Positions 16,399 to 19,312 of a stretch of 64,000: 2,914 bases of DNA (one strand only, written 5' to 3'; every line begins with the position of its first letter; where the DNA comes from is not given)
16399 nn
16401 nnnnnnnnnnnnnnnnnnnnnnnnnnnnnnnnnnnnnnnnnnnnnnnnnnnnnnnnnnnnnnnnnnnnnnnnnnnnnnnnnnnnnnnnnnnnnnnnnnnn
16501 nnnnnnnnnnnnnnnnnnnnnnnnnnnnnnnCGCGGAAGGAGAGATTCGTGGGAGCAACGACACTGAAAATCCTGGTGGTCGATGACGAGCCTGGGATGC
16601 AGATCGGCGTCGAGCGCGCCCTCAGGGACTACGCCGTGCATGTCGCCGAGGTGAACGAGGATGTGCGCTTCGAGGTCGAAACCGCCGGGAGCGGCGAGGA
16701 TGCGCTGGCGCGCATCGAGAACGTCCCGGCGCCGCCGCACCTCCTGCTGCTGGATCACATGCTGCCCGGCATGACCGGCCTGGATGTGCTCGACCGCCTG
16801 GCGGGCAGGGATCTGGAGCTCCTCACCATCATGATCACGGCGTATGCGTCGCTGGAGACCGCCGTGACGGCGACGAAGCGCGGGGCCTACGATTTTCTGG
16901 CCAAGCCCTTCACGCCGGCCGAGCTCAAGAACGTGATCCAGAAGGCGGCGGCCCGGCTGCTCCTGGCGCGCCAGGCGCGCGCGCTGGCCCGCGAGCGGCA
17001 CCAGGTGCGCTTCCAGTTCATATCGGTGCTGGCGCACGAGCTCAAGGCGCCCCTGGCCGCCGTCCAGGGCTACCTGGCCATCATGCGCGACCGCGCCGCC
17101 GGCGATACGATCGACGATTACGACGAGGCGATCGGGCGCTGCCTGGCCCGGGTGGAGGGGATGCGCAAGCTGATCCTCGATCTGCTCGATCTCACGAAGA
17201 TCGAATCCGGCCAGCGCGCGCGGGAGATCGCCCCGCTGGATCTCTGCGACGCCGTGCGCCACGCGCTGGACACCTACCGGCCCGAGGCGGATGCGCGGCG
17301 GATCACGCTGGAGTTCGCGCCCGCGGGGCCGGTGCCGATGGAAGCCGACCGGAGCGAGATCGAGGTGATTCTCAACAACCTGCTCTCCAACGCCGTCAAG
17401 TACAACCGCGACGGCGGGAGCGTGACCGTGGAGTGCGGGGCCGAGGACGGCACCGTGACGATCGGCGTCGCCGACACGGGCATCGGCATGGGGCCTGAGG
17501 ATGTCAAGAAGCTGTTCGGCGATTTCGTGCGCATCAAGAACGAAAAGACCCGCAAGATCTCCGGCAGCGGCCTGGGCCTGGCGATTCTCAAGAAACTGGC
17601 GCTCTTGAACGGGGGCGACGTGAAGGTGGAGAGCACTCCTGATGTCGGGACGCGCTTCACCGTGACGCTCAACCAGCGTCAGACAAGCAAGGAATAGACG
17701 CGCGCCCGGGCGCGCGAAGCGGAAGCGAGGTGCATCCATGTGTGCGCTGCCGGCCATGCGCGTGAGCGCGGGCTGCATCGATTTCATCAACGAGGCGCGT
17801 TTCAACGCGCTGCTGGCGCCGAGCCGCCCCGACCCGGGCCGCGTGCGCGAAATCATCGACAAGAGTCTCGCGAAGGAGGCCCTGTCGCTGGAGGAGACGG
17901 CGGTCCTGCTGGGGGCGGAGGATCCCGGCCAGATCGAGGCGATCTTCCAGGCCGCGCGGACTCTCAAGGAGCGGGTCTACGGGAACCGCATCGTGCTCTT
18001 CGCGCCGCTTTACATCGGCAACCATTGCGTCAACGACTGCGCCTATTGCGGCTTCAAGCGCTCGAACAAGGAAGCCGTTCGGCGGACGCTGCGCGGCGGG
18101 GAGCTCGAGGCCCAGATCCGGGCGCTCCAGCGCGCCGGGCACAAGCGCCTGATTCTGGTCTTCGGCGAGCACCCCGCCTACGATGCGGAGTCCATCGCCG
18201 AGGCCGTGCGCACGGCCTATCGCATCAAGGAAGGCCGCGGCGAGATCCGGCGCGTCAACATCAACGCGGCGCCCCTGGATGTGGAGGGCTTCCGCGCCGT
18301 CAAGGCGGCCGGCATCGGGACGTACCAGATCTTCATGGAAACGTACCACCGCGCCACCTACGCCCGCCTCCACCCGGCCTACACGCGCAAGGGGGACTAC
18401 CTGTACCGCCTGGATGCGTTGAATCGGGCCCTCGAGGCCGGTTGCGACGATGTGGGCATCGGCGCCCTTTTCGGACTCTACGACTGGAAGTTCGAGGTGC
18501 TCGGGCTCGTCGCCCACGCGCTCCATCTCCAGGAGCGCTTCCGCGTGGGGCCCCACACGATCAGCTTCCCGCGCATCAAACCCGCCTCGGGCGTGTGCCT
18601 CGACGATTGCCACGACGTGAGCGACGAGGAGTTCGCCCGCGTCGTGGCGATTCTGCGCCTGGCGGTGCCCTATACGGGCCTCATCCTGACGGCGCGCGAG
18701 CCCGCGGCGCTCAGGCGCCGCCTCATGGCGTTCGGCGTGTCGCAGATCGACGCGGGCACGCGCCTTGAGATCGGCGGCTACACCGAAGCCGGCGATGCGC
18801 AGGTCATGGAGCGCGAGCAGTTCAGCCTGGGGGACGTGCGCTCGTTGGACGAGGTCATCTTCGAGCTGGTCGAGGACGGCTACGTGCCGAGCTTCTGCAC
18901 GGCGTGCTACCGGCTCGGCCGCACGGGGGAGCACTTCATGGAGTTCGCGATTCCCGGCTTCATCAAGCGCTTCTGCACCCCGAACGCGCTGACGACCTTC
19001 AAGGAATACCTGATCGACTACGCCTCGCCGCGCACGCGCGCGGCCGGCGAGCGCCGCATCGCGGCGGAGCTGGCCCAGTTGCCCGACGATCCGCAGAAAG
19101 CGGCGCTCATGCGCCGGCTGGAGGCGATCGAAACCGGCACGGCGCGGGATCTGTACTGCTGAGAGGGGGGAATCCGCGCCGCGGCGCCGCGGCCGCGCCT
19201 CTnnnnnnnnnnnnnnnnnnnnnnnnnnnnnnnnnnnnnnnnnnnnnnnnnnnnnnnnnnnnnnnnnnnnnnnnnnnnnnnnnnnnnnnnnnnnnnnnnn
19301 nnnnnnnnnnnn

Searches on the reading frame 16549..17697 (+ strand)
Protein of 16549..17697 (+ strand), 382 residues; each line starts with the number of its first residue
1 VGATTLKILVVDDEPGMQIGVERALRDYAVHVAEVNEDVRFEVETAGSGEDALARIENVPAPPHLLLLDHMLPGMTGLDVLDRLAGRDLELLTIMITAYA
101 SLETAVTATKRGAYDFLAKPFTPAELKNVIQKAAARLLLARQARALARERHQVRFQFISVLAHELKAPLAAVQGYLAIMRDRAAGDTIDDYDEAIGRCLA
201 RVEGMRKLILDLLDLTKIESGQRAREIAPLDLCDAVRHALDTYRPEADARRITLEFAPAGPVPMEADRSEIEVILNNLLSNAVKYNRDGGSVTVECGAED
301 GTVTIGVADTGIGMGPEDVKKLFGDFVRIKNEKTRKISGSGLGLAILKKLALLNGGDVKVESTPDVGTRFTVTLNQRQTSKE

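Call 23: search_protein_families(library=pfam, proteins=[window:16549-17697:+], max_evalue=0.00001)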
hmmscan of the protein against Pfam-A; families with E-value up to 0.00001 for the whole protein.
window:16549-17697:+ (382 aa): 4 families
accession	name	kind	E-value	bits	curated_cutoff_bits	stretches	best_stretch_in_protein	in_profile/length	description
PF02518.31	HATPase_c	-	5.1e-27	94.9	26.4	1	267-376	2-109/111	Histidine kinase-, DNA gyrase B-, and HSP90-like ATPase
PF00072.30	Response_reg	-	2.5e-22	79.6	30.2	1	8-130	1-110/111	Response regulator receiver domain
PF00512.31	HisKA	-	2.6e-13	50.3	26.9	1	156-221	4-66/66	His Kinase A (phospho-acceptor) domain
PF13581.12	HATPase_c_2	-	4.1e-08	33.7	27.4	1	249-351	11-109/127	Histidine kinase-like ATPase domain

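Call 47: search_protein_families(library=ncbifam, proteins=[window:16549-17697:+], max_evalue=1e-10)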
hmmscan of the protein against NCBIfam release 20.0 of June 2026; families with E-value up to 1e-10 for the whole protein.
window:16549-17697:+ (382 aa): 83 families (the best 25 are shown)
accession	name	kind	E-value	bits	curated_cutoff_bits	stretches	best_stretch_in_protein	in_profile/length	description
NF046044.1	PnpS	equivalog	7.4e-52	176.7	400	1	145-374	161-389/390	two-component system histidine kinase PnpS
TIGR02966.1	phoR_proteo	equivalog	3.6e-49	167.6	334.2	1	132-374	93-333/333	phosphate regulon sensor histidine kinase PhoR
NF041832.1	near_NosP_CTERM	subfamily_domain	3.8e-45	154.6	400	1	155-378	8-227/370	NahK/ErcS family hybrid sensor histidine kinase/response regulator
TIGR02956.1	TMAO_torS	equivalog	4.4e-41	140.9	676.5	1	141-380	451-686/967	TMAO reductase system sensor histidine kinase/response regulator TorS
NF033092.0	HK_WalK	equivalog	2e-40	139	725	1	152-374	370-592/594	cell wall metabolism sensor histidine kinase WalK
NF008099.0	PRK10841.1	equivalog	3e-40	137.8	920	1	149-374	465-688/949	two-component system sensor histidine kinase RcsC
NF041947.1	LuxQ_Vibrio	equivalog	4.9e-40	137.2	1200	1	141-379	459-699/843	quorum-sensing autoinducer 2 sensor kinase/phosphatase LuxQ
NF047874.1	MASE3_PAS_HK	subfamily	5.1e-40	137.9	560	1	146-381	390-630/655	MASE3 domain-containing sensor histidine kinase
NF012163.2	BaeS_SmeS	equivalog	2.3e-39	135.6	500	1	141-374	228-456/457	sensor histidine kinase efflux regulator BaeS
NF008302.0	PRK11091.1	equivalog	1.3e-38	132.8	838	1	154-379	283-508/779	aerobic respiration two-component sensor histidine kinase ArcB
NF050805.1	CellDivHKDivJCaul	equivalog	1.9e-37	128.7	1000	1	135-374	279-518/531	cell cycle sensor histidine kinase DivJ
TIGR01386.1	cztS_silS_copS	subfamily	5.1e-37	127.9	292.55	1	155-374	242-456/457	heavy metal sensor histidine kinase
NF041735.1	hist_kin_RppB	equivalog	1.8e-36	125.9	400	1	148-374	210-437/438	two-component system sensor histidine kinase RppB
NF041880.1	EPS_EpsF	equivalog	2.1e-36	125.4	900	1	140-368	260-483/492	response regulator EpsF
NF011874.0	PRK15347.1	equivalog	3.2e-36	124.8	852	1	144-374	388-612/921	two component system sensor kinase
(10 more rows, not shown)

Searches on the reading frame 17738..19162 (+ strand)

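Call 23: search_protein_families(library=pfam, proteins=[window:17738-19162:+], max_evalue=0.00001)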
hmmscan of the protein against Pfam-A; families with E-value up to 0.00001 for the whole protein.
window:17738-19162:+ (474 aa): 2 families
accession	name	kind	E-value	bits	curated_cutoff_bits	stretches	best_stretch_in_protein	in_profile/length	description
PF04055.27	Radical_SAM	-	3.2e-15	57.1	29.5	1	92-243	2-148/166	Radical SAM superfamily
PF06968.18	BATS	-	3.5e-15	56.4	22.2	1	276-382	1-87/88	Biotin and Thiamin Synthesis associated domain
